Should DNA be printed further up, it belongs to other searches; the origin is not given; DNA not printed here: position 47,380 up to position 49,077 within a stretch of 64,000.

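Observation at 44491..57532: Unusual 13-kb sugar-modification cluster with two TPP-dependent C2-transfer modules and a B12-radical-SAM enzyme, wedged inside a dap/lys operon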

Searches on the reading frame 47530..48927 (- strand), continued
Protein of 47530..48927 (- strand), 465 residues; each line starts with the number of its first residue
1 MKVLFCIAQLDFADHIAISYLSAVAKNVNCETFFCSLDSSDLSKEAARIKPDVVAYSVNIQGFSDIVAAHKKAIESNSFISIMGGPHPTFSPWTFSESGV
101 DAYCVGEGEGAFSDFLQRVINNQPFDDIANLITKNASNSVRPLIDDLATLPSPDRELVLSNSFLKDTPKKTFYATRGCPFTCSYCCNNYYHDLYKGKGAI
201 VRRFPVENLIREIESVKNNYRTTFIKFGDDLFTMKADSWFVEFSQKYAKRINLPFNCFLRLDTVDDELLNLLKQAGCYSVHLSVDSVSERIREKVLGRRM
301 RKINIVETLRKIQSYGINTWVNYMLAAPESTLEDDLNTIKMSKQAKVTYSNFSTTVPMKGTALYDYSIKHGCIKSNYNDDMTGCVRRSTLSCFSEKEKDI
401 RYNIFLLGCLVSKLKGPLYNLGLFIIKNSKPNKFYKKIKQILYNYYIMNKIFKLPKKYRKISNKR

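Call 63: search_protein_families(library=pfam, proteins=[L026:162-998:+, L026:1002-1853:+, L026:1853-2674:+, L026:13629-14624:+, L026:14646-16523:+, L026:16450-19650:+, L026:19653-20525:+, L026:20545-21279:+, L005:5442-6767:+, L005:14538-16127:+], max_evalue=0.0001)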
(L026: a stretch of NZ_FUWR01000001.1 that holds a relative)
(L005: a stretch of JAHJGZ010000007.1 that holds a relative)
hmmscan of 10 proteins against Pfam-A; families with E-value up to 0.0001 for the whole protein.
L026:162-998:+ (278 aa): 12 families
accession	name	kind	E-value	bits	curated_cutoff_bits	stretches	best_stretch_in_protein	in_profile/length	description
PF13847.12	Methyltransf_31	-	1.8e-21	76.8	27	1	64-169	4-112/145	Methyltransferase domain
PF13649.12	Methyltransf_25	-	3.2e-19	69.9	27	1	67-158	1-93/97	Methyltransferase domain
PF08242.18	Methyltransf_12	-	1.7e-18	67.5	30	1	68-161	1-95/98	Methyltransferase domain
PF08241.18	Methyltransf_11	-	7.5e-18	65.4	21.2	1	68-163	1-92/95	Methyltransferase domain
PF13489.12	Methyltransf_23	-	4.3e-17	62.8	27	1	55-174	15-125/164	Methyltransferase domain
PF03848.20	TehB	-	3.3e-08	33.6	20.4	1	65-158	32-120/193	Tellurite resistance protein TehB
PF02353.26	CMAS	-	1.6e-07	31.3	27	1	63-161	62-159/273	Mycolic acid cyclopropane synthetase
PF09445.16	Methyltransf_15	-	2.9e-07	30.6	22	1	65-135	2-75/165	RNA cap guanine-N2 methyltransferase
PF01209.24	Ubie_methyltran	-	5.7e-07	29.6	20.1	1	62-158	46-143/233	ubiE/COQ5 methyltransferase family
PF05175.20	MTS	-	1e-05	25.7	23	1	57-136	25-103/170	Methyltransferase small domain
PF02390.23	Methyltransf_4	-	1.2e-05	25.3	24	1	66-133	4-74/173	Putative methyltransferase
PF05958.17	tRNA_U5-meth_tr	-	4e-05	23.2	23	0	63-127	201-265/357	tRNA (Uracil-5-)-methyltransferase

L026:1002-1853:+ (283 aa): 1 family
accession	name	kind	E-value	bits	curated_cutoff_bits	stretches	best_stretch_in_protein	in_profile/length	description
PF00795.27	CN_hydrolase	-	4.3e-36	125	23.2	1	6-248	2-247/256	Carbon-nitrogen hydrolase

L026:1853-2674:+ (273 aa): 3 families
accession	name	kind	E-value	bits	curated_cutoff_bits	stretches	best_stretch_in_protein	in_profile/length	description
PF02540.23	NAD_synthase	-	9e-80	267.7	21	1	15-251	5-242/242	NAD synthase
PF06508.19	QueC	-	1.1e-06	28.7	22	1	30-92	1-61/210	Queuosine biosynthesis protein QueC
PF00733.27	Asn_synthase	-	5e-06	26.8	21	1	34-110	23-96/354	Asparagine synthase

L026:13629-14624:+ (331 aa): 1 family
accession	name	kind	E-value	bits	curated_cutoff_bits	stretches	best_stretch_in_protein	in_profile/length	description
PF00535.33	Glycos_transf_2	-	1.7e-18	67.6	23.3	1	18-144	1-130/168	Glycosyl transferase family 2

L026:14646-16523:+ (625 aa): 0 families

L026:16450-19650:+ (1066 aa): 25 families
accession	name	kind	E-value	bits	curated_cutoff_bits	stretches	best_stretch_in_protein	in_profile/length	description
PF13432.12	TPR_16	-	3.4e-26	91.7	32.7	1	903-962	4-63/65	Tetratricopeptide repeat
PF14559.12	TPR_19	-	7e-24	84.4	25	2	909-965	4-60/68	Tetratricopeptide repeat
PF00535.33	Glycos_transf_2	-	9.4e-21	74.9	23.3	1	683-776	1-102/168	Glycosyl transferase family 2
PF13431.12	TPR_17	-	1.9e-17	62.5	24.4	0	918-950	1-33/34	Tetratricopeptide repeat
PF00515.34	TPR_1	-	2.2e-17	62.5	27.8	1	931-963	2-34/34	Tetratricopeptide repeat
PF13428.12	TPR_14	-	3.4e-15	55.5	23.5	0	908-937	13-42/44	Tetratricopeptide repeat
PF07719.23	TPR_2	-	4.1e-15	55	27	0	931-963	2-34/34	Tetratricopeptide repeat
PF13181.12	TPR_8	-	3.4e-13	49.1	25.7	0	931-963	2-34/34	Tetratricopeptide repeat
PF13174.12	TPR_6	-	5.1e-12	46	26.3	0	931-962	1-32/33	Tetratricopeptide repeat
PF00534.26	Glycos_transf_1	-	1.4e-11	44.7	26.4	1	184-304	14-127/172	Glycosyl transferases group 1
PF23914.1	TPR_CcmH_CycH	-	2.9e-11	43.9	42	0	542-589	39-86/158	Cytochrome c-type biogenesis protein H TPR domain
PF13424.12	TPR_12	-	6.5e-11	42.7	30.1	1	932-985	5-66/77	Tetratricopeptide repeat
PF13414.12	TPR_11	-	1.9e-10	40.7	26.8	0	908-938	6-36/42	TPR repeat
PF13692.12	Glyco_trans_1_4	-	4.2e-10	40.5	27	1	187-304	3-111/142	Glycosyl transferases group 1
PF14561.12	TPR_20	-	5.6e-08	33.4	25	0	949-996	7-54/90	Tetratricopeptide repeat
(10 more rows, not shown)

L026:19653-20525:+ (290 aa): 1 family
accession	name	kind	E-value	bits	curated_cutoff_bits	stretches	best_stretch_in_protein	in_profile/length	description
PF05050.19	Methyltransf_21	-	2.5e-14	54.2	22.7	1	51-198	22-169/173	Methyltransferase FkbM domain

L026:20545-21279:+ (244 aa): 2 families
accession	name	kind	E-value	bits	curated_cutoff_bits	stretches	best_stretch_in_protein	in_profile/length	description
PF08003.17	Methyltransf_9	-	3.5e-10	39.8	23.8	1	45-222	114-264/315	Protein of unknown function (DUF1698)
PF13489.12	Methyltransf_23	-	7.9e-08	32.6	27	1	42-219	18-160/164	Methyltransferase domain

L005:5442-6767:+ (441 aa): 1 family
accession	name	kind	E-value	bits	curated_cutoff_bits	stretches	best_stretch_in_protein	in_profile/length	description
PF04055.27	Radical_SAM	-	1.7e-16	61.3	29.5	1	274-349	91-166/166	Radical SAM superfamily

L005:14538-16127:+ (529 aa): 3 families
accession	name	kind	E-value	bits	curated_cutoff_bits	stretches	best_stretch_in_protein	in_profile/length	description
PF07719.23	TPR_2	-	1.7e-07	31.3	27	0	428-457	4-33/34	Tetratricopeptide repeat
PF13231.12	PMT_2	-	2.5e-06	28.2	26.1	1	85-224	15-152/160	Dolichyl-phosphate-mannose-protein mannosyltransferase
PF00515.34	TPR_1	-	8.5e-05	22.7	27.8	0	428-456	4-32/34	Tetratricopeptide repeat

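Call 65: search_protein_families(library=ncbifam, proteins=[L009:20190-20750:+, L034:15508-16008:-, L009:20761-21300:+, L020:14099-14893:+, L026:12826-13650:+], max_evalue=1e-10)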
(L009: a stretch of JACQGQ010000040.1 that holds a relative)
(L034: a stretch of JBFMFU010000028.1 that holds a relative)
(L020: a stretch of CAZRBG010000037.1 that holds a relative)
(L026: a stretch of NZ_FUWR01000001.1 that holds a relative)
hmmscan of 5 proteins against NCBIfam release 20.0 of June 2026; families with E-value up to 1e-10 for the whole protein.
L009:20190-20750:+ (187 aa): 7 families
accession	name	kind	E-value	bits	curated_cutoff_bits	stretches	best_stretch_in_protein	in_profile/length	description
NF010546.0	PRK13936.1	equivalog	7.8e-64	215.1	276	1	2-187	4-192/197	phosphoheptose isomerase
TIGR00441.1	gmhA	equivalog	5.1e-58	195.5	209.45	1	33-184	3-154/154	D-sedoheptulose 7-phosphate isomerase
NF001628.0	PRK00414.1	equivalog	1.8e-51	174.5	265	1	4-187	5-190/192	D-sedoheptulose 7-phosphate isomerase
NF010547.0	PRK13938.1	equivalog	1.4e-47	161.9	320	1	29-186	33-190/196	D-sedoheptulose 7-phosphate isomerase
NF008138.0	PRK10886.1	equivalog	1.4e-39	135.9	352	1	4-186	4-189/196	DnaA initiator-associating protein DiaA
NF003915.0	PRK05441.1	subfamily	4.5e-12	45.6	168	1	9-160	30-182/300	N-acetylmuramic acid 6-phosphate etherase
NF009222.0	PRK12570.1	subfamily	2.7e-11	42.9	255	1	10-160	39-189/307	N-acetylmuramic acid 6-phosphate etherase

L034:15508-16008:- (167 aa): 5 families
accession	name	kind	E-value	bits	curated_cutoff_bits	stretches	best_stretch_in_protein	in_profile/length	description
NF010547.0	PRK13938.1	equivalog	2.4e-28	99.1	320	1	12-167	33-183/196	D-sedoheptulose 7-phosphate isomerase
TIGR00441.1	gmhA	equivalog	2.8e-28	98.9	209.45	1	20-166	7-148/154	D-sedoheptulose 7-phosphate isomerase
NF010546.0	PRK13936.1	equivalog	8.4e-26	90.9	276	1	12-165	31-182/197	phosphoheptose isomerase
NF001628.0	PRK00414.1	equivalog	1e-22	80.7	265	1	6-166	26-181/192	D-sedoheptulose 7-phosphate isomerase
NF008138.0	PRK10886.1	equivalog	2.5e-17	63.2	352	1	12-139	29-153/196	DnaA initiator-associating protein DiaA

L009:20761-21300:+ (180 aa): 10 families
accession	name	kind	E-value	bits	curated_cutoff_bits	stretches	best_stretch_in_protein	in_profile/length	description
NF006506.0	PRK08942.1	equivalog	1.7e-55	187.3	178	1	1-180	4-177/182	D-glycero-beta-D-manno-heptose 1,7-bisphosphate 7-phosphatase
TIGR00213.1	GmhB_yaeD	subfamily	1.8e-44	151.5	149.6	1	1-167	2-166/176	D-glycero-beta-D-manno-heptose 1,7-bisphosphate 7-phosphatase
TIGR01656.1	Histidinol-ppas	subfamily_domain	4.5e-41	140.2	84.15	1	1-149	1-145/149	histidinol-phosphate phosphatase domain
TIGR01662.1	HAD-SF-IIIA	subfamily_domain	1.6e-34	119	44.6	1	1-152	1-140/141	HAD-IIIA family hydrolase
NF050049.1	HBPPhtaseGmhB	domain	9.1e-34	116.7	250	1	1-150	4-143/171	D-glycero-alpha-D-manno-heptose-1,7-bisphosphate 7-phosphatase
NF005264.0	PRK06769.1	equivalog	1.2e-29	103.3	217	1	1-180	5-171/175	HAD-IIIA family hydrolase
NF003937.0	PRK05446.1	equivalog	1.6e-21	76.7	443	1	1-178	4-167/355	bifunctional histidinol-phosphatase/imidazoleglycerol-phosphate dehydratase HisB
TIGR01261.1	hisB_Nterm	equivalog_domain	1.3e-19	70.3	140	1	1-148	2-144/161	histidinol-phosphatase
TIGR01460.1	HAD-SF-IIA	subfamily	3.2e-12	46.7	100.15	0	107-153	197-246/246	HAD-IIA family hydrolase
NF009695.0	PRK13222.1-2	equivalog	3.5e-11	43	225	0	106-178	149-220/226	phosphoglycolate phosphatase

L020:14099-14893:+ (264 aa): 20 families
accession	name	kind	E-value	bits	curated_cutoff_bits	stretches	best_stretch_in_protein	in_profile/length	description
NF052502.1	man1P_GTase_Rv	exception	8.2e-46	156.5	440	1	21-256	1-230/352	mannose-1-phosphate guanylyltransferase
NF049965.1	GlMnHpPGnyltfHddC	equivalog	1.8e-37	129.1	300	1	22-251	2-216/221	D-glycero-D-manno-heptose 1-phosphate guanosyltransferase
TIGR03992.1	Arch_glmU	subfamily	1.7e-32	112.8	292.1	1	22-217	2-182/393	bifunctional sugar-1-phosphate nucleotidylyltransferase/acetyltransferase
TIGR02623.1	G1P_cyt_trans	equivalog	6.8e-27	94.5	300.25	1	22-86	2-66/255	glucose-1-phosphate cytidylyltransferase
NF041313.1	UDPGP_AglF_Halo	equivalog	1.3e-25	90.2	400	1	22-207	2-179/234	UTP--glucose-1-phosphate uridylyltransferase AglF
NF045761.1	NAMPUrTaseMurU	equivalog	2.8e-22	79.7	250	1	23-251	3-222/226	N-acetylmuramate alpha-1-phosphate uridylyltransferase MurU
TIGR01208.1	rmlA_long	equivalog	5.2e-21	74.9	320.25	1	23-210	2-182/353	glucose-1-phosphate thymidylyltransferase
NF045697.1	MurNAcPUrMurU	equivalog_domain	4.3e-18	65.6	370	1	25-219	2-191/229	N-acetylmuramate alpha-1-phosphate uridylyltransferase MurU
NF041173.1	Sug_nt_acttase_Thmprot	equivalog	5.2e-17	61.9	600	1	22-211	2-177/405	bifunctional sugar-1-phosphate nucleotidylyltransferase/acetyltransferase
TIGR02091.1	glgC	equivalog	7e-17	61.5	424.9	1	23-250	3-253/364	glucose-1-phosphate adenylyltransferase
TIGR01173.1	glmU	equivalog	9.4e-15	54.4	366.85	1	22-207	2-177/452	bifunctional UDP-N-acetylglucosamine diphosphorylase/glucosamine-1-phosphate N-acetyltransferase GlmU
NF010935.0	PRK14355.1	equivalog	1.2e-13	50.5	718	1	20-207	3-183/459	bifunctional UDP-N-acetylglucosamine diphosphorylase/glucosamine-1-phosphate N-acetyltransferase GlmU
NF003670.0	PRK05293.1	equivalog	2.3e-13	49.9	470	1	20-249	4-251/382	glucose-1-phosphate adenylyltransferase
NF002772.0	PRK02862.1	equivalog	5.1e-13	48.5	537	0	21-190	4-182/429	glucose-1-phosphate adenylyltransferase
NF010934.1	PRK14354.1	equivalog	3.1e-12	45.7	450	1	23-207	2-177/447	bifunctional UDP-N-acetylglucosamine diphosphorylase/glucosamine-1-phosphate N-acetyltransferase GlmU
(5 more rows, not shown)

L026:12826-13650:+ (274 aa): 25 families
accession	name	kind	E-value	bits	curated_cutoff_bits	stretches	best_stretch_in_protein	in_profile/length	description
NF049965.1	GlMnHpPGnyltfHddC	equivalog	1.8e-63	214.1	300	1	47-270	1-219/221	D-glycero-D-manno-heptose 1-phosphate guanosyltransferase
NF052502.1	man1P_GTase_Rv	exception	3.7e-51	174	440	1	48-265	2-223/352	mannose-1-phosphate guanylyltransferase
TIGR03992.1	Arch_glmU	subfamily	1.8e-38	132.5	292.1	1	47-263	1-218/393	bifunctional sugar-1-phosphate nucleotidylyltransferase/acetyltransferase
TIGR02623.1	G1P_cyt_trans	equivalog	8.1e-30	104.1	300.25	2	115-257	92-230/255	glucose-1-phosphate cytidylyltransferase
NF045761.1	NAMPUrTaseMurU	equivalog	4e-29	102.1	250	1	47-263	1-218/226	N-acetylmuramate alpha-1-phosphate uridylyltransferase MurU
NF041313.1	UDPGP_AglF_Halo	equivalog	2e-27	96.2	400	1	47-222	1-177/234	UTP--glucose-1-phosphate uridylyltransferase AglF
TIGR01208.1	rmlA_long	equivalog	5.7e-25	87.9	320.25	1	48-264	1-226/353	glucose-1-phosphate thymidylyltransferase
NF010935.0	PRK14355.1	equivalog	6.3e-23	81.1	718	1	45-224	2-183/459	bifunctional UDP-N-acetylglucosamine diphosphorylase/glucosamine-1-phosphate N-acetyltransferase GlmU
NF041173.1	Sug_nt_acttase_Thmprot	equivalog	1.9e-20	73.2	600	1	47-263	1-218/405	bifunctional sugar-1-phosphate nucleotidylyltransferase/acetyltransferase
TIGR01173.1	glmU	equivalog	5.3e-19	68.4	366.85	1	47-224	1-177/452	bifunctional UDP-N-acetylglucosamine diphosphorylase/glucosamine-1-phosphate N-acetyltransferase GlmU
TIGR01207.1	rmlA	equivalog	2.7e-18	66.1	360.65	1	48-226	1-182/286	glucose-1-phosphate thymidylyltransferase RfbA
NF003670.0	PRK05293.1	equivalog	7.3e-18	64.6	470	1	45-225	3-202/382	glucose-1-phosphate adenylyltransferase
NF010934.1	PRK14354.1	equivalog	7.5e-18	64.3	450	1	49-223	2-176/447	bifunctional UDP-N-acetylglucosamine diphosphorylase/glucosamine-1-phosphate N-acetyltransferase GlmU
NF012024.0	PRK15480.1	equivalog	1.6e-17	63.5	588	1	47-222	4-182/292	glucose-1-phosphate thymidylyltransferase RfbA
TIGR02091.1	glgC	equivalog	1.5e-16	60.5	424.9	1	48-224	2-203/364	glucose-1-phosphate adenylyltransferase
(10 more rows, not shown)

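Call 76: predict_structure(alignment_id=A1)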
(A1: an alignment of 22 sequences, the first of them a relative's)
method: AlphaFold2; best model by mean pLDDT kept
length: 465 residues; sequences in the alignment: 22
mean_pLDDT: 81.2   pTM: 0.80
mean pLDDT of the five models: 81.2, 76.7, 73.1, 71.2, 70.6
residues with pLDDT >= 90: 200; 70-90: 148; 50-70: 86; < 50: 31
segments of 3 or more residues with pLDDT < 50: 156-176, 460-465
pLDDT, mean of each block of 10 residues (from residue 1): 88 58 83 90 95 83 82 93 68 69 72 89 86 69 60 45 40 51 68 65 75 77 74 85 93 88 94 95 90 85 92 97 94 97 97 85 88 80 82 96 97 96 97 93 88 68 41
secondary structure, 60 per line:
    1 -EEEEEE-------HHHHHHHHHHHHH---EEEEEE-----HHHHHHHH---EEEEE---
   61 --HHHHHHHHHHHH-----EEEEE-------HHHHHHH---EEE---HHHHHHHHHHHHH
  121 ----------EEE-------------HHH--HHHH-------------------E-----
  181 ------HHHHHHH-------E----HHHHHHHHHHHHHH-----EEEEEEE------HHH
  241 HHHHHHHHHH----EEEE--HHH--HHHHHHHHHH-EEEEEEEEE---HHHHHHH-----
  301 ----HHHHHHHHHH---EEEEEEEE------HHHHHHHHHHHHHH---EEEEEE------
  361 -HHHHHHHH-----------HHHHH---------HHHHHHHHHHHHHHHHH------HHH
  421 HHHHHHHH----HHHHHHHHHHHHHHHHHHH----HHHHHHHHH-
elements in order: E2-7 H15-27 E31-36 H42-49 E53-57 H63-74 E80-84 H92-98 E102-104 H108-120 E131-133 H152-155 H187-193 H206-219 E225-231 H238-250 E255-258 H266-275 E277-285 H289-295 H305-314 E318-325 H332-345 E349-354 H362-369 H381-385 H395-411 H418-428 H433-451 H456-464
